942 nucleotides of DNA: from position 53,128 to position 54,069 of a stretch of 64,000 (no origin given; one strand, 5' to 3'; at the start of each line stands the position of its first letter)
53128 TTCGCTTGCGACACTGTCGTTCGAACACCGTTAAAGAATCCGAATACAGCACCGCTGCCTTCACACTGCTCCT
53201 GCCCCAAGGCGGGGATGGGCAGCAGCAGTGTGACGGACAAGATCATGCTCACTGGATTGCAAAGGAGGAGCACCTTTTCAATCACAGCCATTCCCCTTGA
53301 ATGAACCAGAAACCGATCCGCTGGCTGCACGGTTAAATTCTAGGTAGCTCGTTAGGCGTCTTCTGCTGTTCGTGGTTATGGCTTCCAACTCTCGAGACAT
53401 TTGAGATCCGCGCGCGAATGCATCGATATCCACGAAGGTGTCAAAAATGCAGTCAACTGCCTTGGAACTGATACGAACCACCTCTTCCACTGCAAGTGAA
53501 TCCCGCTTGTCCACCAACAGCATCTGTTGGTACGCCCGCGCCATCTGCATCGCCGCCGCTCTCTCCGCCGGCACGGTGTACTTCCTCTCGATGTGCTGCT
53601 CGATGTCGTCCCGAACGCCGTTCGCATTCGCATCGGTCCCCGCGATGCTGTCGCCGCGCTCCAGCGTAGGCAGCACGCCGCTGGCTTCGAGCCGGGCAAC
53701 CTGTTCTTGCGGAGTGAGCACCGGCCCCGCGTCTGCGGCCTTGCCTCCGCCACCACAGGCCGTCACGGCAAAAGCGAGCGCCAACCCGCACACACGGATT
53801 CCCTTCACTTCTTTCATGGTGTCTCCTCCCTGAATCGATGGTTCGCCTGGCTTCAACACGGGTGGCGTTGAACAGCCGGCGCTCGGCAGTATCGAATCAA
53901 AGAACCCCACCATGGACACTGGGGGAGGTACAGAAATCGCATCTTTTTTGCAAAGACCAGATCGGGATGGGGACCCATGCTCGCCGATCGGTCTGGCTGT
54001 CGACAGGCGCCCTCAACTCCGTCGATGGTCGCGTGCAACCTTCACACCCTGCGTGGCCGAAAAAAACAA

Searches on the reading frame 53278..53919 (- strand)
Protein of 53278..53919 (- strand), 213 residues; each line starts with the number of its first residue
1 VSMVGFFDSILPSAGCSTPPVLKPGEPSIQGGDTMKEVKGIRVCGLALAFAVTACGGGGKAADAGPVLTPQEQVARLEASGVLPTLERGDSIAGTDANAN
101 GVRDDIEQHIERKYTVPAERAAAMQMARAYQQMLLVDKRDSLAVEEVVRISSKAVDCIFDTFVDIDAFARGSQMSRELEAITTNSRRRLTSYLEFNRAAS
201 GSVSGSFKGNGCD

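Call 46: search_protein_families(library=pfam, proteins=[window:53278-53919:-], max_evalue=0.01)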
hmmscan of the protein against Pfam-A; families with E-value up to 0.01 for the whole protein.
window:53278-53919:- (213 aa): 1 family
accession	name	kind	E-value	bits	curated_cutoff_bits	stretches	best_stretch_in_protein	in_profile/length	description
PF02649.19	GCHY-1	-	0.0099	15.9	25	0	153-190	37-73/260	Type I GTP cyclohydrolase folE2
